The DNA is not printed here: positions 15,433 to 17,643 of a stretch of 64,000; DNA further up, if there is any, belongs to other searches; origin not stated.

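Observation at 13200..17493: HsdR-like nuclease/helicase followed by an HsdM with a fused single TRD, 1 nt apart in different frames: a split or frameshifted Type ISP-like enzyme?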

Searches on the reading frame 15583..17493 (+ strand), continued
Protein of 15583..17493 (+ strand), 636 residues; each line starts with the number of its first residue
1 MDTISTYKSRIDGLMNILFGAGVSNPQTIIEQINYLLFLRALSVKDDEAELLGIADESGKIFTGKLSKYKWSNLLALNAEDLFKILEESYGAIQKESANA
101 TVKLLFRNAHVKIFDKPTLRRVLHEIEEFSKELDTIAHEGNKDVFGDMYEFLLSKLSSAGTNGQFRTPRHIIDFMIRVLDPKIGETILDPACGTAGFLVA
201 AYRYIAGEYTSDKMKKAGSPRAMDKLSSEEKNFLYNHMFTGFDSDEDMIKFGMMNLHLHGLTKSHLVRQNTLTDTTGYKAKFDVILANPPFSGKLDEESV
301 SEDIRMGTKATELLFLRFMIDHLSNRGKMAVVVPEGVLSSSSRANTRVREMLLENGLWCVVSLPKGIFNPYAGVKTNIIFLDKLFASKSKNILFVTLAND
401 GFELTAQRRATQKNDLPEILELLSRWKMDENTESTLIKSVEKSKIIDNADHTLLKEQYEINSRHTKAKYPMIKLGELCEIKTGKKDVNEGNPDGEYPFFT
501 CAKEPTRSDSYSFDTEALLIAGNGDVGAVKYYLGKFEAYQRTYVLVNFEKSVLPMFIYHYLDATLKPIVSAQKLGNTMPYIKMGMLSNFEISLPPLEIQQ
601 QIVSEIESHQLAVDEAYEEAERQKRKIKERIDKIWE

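Call 50: fold_search(model_id=the predicted structure, library=pdb)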
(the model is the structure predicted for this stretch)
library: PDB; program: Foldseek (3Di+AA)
matches with E <= 10: 1602; with E <= 0.001: 698
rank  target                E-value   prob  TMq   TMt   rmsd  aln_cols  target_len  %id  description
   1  7eew_A                7.9e-27  1.00  0.48  0.50  23.0       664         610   19  Crystal structure of the intact MTase from Vibrio vulnificus YJ016 in complex with the DNA-mimicking Ocr protein and t (released 2022-03-23)
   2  2okc_B                3.0e-24  1.00  0.52  0.74   4.8       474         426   28  Crystal structure of Type I restriction enzyme StySJI M protein (NP_813429.1) from Bacteroides thetaiotaomicron VPI-54 (released 2007-01-30)
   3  2okc_A                6.7e-24  1.00  0.53  0.76   4.7       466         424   29  Crystal structure of Type I restriction enzyme StySJI M protein (NP_813429.1) from Bacteroides thetaiotaomicron VPI-54 (released 2007-01-30)
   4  2y7c_B                1.3e-22  1.00  0.46  0.54   4.8       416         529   24  Atomic model of the Ocr-bound methylase complex from the Type I restriction-modification enzyme EcoKI (M2S1). Based on (released 2011-02-09)
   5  7vru_A                1.0e-21  1.00  0.50  0.62   8.4       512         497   22  Crystal structure of PacII_M1M2S-DNA-SAH complex (released 2022-11-30)
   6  3ufb                  1.1e-21  1.00  0.49  0.63   6.0       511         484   24  Crystal structure of a modification subunit of a putative type I restriction enzyme from Vibrio vulnificus YJ016 (released 2012-11-07)
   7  5ybb_A                2.8e-21  1.00  0.51  0.64   7.1       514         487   23  Structural basis underlying complex assembly andconformational transition of the type I R-M system (released 2017-11-29)
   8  7vs4_A                1.4e-20  1.00  0.49  0.61   8.3       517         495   22  Crystal structure of PacII_M1M2S-DNA(m6A)-SAH complex (released 2022-11-30)
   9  2ar0_B                7.1e-20  1.00  0.30  0.39  21.1       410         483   21  Crystal structure of Type I restriction enzyme EcoKI M protein (EC 2.1.1.72) (M.EcoKI) (released 2005-08-30)
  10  2ar0_A                9.8e-20  1.00  0.30  0.39  21.1       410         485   21  Crystal structure of Type I restriction enzyme EcoKI M protein (EC 2.1.1.72) (M.EcoKI) (released 2005-08-30)
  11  7vs4_B                1.5e-18  1.00  0.52  0.65   8.5       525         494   18  Crystal structure of PacII_M1M2S-DNA(m6A)-SAH complex (released 2022-11-30)
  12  7vru_B                3.6e-18  1.00  0.50  0.63   8.1       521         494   19  Crystal structure of PacII_M1M2S-DNA-SAH complex (released 2022-11-30)
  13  7lni_A                9.1e-18  1.00  0.43  0.49   8.0       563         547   15  SeMet CamA Adenine Methyltransferase Complexed to Cognate Substrate DNA (released 2021-05-19)
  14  3khk_B                1.4e-17  1.00  0.51  0.66   6.5       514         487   19  Crystal structure of type-I restriction-modification system methylation subunit (MM_0429) from Methanosarchina mazei. (released 2010-01-19)
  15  3lkd_A                1.7e-17  1.00  0.51  0.67   6.5       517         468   20  Crystal Structure of the type I restriction-modification system methyltransferase subunit from Streptococcus thermophi (released 2010-02-09)
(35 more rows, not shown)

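Call 60: find_encoding_contigs(protein=P0004, flank=6000, max_places=2)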
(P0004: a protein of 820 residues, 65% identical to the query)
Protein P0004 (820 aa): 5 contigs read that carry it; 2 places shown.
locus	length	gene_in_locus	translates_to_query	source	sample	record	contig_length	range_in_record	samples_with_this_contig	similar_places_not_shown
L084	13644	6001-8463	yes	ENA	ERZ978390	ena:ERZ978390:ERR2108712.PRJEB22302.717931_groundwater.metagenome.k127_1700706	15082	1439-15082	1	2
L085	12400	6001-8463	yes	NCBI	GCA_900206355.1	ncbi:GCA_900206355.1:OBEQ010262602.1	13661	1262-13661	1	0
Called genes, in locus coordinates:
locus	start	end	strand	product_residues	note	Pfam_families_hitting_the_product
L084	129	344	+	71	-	-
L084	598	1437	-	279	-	-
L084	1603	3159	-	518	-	PF00239:Resolvase, PF07508:Recombinase, PF13408:Zn_ribbon_recom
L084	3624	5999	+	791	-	-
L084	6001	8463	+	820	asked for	PF12161:HsdM_N (weak), PF02384:N6_Mtase, PF01170:UPF0020, PF07669:Eco57I, PF01420:Methylase_S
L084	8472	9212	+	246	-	-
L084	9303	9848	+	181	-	-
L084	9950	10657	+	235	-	-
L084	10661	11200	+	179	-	-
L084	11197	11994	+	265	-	-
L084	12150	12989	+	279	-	-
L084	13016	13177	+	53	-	-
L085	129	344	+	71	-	-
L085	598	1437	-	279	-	-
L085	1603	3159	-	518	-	PF00239:Resolvase, PF07508:Recombinase, PF13408:Zn_ribbon_recom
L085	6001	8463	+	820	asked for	PF12161:HsdM_N (weak), PF02384:N6_Mtase, PF01170:UPF0020, PF07669:Eco57I, PF01420:Methylase_S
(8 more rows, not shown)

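Call 73: search_dna_similar(query=window:15583-17493:+, collection=plasmids, mode=protein, max_rows=15)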
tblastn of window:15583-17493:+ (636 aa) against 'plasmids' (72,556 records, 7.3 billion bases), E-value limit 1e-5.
Records with a match: 2530; places in all: 2614; records where one place covers at least 80% of the query: 90.
Best place of each record, by identity: <60% 2530.
By first word of the organism name: Escherichia 742; Klebsiella 669; Enterococcus 128; Acinetobacter 101; Lactococcus 93; Lactiplantibacillus 38; Vibrio 36; Streptomyces 28; Salmonella 23; Staphylococcus 21; and 229 more.
By predicted mobility (MOB-suite, as given by PLSDB): non-mobilizable 1064; conjugative 925; mobilizable 541.
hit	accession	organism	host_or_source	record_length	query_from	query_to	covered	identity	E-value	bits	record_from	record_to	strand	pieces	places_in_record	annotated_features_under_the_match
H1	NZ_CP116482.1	Escherichia coli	Homo sapiens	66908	8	612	95%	31.9%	9e-84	295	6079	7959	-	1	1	N-6 DNA methylase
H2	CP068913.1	Escherichia coli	Homo sapiens,Plasmid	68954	8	612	95%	31.9%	9e-84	295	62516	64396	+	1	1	N-6 DNA methylase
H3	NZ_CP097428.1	Escherichia coli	Homo sapiens,Human gut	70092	8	612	95%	31.9%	9e-84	295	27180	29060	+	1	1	N-6 DNA methylase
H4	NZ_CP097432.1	Escherichia coli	Homo sapiens,Human gut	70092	8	612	95%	31.9%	9e-84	295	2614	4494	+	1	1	N-6 DNA methylase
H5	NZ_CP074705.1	Escherichia coli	Homo sapiens,cell culture,rectal swab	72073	8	612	95%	31.9%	9e-84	295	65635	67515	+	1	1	N-6 DNA methylase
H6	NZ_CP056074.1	Escherichia coli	meat duck,faeces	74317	8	612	95%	31.9%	9e-84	295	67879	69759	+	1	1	N-6 DNA methylase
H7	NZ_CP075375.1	Escherichia coli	mix culture,stool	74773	8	612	95%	31.9%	9e-84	295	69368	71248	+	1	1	N-6 DNA methylase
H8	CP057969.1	Escherichia coli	culture,Pooled cattle faecal samples ...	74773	8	612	95%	31.9%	9e-84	295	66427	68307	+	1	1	N-6 DNA methylase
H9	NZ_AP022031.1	Escherichia coli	-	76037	8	612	95%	31.9%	9e-84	295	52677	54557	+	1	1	N-6 DNA methylase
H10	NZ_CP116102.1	Escherichia coli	whole organism,ICU patient oral swab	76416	8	612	95%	31.9%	9e-84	295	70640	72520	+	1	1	N-6 DNA methylase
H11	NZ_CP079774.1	Escherichia coli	Duck,cloacal swabs,cloacal swab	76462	8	612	95%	31.9%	9e-84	295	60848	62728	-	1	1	N-6 DNA methylase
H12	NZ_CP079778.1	Escherichia coli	Duck,fresh fecal,fresh fecal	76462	8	612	95%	31.9%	9e-84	295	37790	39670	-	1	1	N-6 DNA methylase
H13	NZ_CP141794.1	Escherichia coli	duck,mixed culture,fece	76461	8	612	95%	31.9%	9e-84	295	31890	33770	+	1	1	N-6 DNA methylase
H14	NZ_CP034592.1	Escherichia coli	anus swab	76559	8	612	95%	31.9%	9e-84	295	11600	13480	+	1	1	N-6 DNA methylase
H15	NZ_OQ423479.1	Escherichia coli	-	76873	8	612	95%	31.9%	9e-84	295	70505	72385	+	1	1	N-6 DNA methylase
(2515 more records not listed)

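Call 74: get_annotated_region(hit=H1, flank=5000)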
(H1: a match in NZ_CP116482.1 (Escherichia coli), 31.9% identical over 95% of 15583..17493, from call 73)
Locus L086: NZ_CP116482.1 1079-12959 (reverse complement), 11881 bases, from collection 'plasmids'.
description: Escherichia coli strain GTEN_24 plasmid unnamed2, complete sequence
organism: Escherichia coli (NCBI taxid 562)
taxonomy: Bacteria; Pseudomonadota; Gammaproteobacteria; Enterobacterales; Enterobacteriaceae; Escherichia; Escherichia coli
host: -; source: Homo sapiens; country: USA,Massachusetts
typing (MOB-suite, as given by PLSDB): conjugative; replicon IncFIA,IncFIC; relaxase MOBF; mating-pair formation MPF_F
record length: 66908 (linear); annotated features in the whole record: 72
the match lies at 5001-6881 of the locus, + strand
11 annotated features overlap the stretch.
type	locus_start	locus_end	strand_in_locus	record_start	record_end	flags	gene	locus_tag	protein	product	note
CDS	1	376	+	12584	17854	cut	traI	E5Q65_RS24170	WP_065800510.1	conjugative transfer relaxase/helicase TraI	-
CDS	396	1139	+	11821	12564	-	traX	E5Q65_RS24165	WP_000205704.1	conjugal transfer pilus acetylase TraX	-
CDS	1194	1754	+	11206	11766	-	-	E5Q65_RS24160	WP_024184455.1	fertility inhibition protein FinO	-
CDS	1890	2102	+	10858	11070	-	-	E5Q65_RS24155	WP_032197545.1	ANR family transcriptional regulator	-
CDS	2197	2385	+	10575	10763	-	-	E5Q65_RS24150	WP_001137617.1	hypothetical protein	-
CDS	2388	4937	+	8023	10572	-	-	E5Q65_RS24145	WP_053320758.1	DEAD/DEAH box helicase family protein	-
CDS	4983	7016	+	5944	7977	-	-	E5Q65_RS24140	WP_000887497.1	N-6 DNA methylase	GO:0006306 - DNA methylation [Evidence IEA]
CDS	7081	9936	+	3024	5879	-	-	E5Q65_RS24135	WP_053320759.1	TrlF family AAA-like ATPase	-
CDS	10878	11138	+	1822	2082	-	repA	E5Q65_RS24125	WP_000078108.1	replication regulatory protein RepA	-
CDS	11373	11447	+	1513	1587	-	tap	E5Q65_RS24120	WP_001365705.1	RepA leader peptide Tap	GO:0006276 - plasmid maintenance [Evidence IEA]; GO:0031556 - transcriptional attenuation by ribosome [Evidence IEA]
CDS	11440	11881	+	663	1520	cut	repA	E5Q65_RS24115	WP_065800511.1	incFII family plasmid replication initiator RepA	GO:0006276 - plasmid maintenance [Evidence IEA]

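Call 75: search_protein_representatives(protein=window:15583-17493:+)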
Query: 636 residues. Proteins with E-value up to 0.001 (for the whole library): 19805; up to 1e-10: 9054; up to 1e-30: 1447. The best 150 are listed.
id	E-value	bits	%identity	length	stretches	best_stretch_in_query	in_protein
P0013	3.4e-254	861.3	58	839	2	1-636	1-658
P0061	6.8e-185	632.4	46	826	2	5-628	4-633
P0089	7.3e-180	615.8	49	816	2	8-617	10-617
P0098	6.2e-179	612.7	49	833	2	17-620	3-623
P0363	4.3e-173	593.5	43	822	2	3-626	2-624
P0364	2.7e-168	577.6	49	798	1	6-610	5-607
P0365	1.8e-166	571.6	47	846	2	15-609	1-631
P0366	1.2e-164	565.5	54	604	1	9-502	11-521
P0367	3.8e-164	563.9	54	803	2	6-484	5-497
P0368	1.1e-161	555.8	47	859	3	5-483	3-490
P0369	3.5e-160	550.8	57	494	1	6-448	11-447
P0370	5.0e-156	537.1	45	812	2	7-626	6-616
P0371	2.7e-144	498.3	51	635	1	15-505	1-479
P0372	2.9e-129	448.7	46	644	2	175-618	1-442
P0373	5.4e-128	444.5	43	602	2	225-627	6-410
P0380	2.9e-103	362.8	38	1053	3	427-621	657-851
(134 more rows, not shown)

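Call 78: search_protein_families(library=pfam, proteins=[L086:4983-7016:+, L086:2388-4937:+], max_evalue=0.001)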
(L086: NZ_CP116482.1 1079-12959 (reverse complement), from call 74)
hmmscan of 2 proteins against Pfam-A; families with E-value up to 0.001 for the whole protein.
L086:4983-7016:+ (677 aa): 6 families
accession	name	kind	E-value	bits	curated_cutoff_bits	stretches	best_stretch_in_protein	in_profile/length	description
PF02384.22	N6_Mtase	-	1.3e-45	156.6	20.4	1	133-429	4-272/311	N-6 DNA Methylase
PF01420.25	Methylase_S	-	1e-08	36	22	1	540-626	67-148/168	Type I restriction modification DNA specificity domain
PF01170.24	UPF0020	-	4e-06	27.1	22.3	1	166-296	21-131/197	RMKL-like, methyltransferase domain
PF07669.17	Eco57I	-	4.2e-06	27.4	25.3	1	243-374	2-171/171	Eco57I restriction-modification methylase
PF20473.4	MmeI_Mtase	-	0.00042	20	27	0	176-199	22-45/259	MmeI, DNA-methyltransferase domain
PF12161.14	HsdM_N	-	0.00067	20.7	24.5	0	7-122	2-133/135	HsdM N-terminal domain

L086:2388-4937:+ (849 aa): 6 families
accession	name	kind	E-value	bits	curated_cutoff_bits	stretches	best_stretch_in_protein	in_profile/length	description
PF04851.21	ResIII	-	2.9e-39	135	22.5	1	190-342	4-163/164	Type III restriction enzyme, res subunit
PF18766.7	SWI2_SNF2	-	4.2e-14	53.2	26.7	1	194-343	2-157/221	SWI2/SNF2 ATPase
PF00270.35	DEAD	-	5.5e-13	49.4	26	1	192-342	2-161/167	DEAD/DEAH box helicase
PF04313.20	HSDR_N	-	1.2e-06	28.9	25.1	1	42-121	52-195/198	Type I restriction enzyme R protein N terminus (HSDR_N)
PF13588.12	HSDR_N_2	-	4.4e-06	27.2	25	1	57-122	34-100/110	Type I restriction enzyme R protein N terminus (HSDR_N)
PF00176.29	SNF2-rel_dom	-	0.00077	19.1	24.9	0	217-341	25-163/290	SNF2-related domain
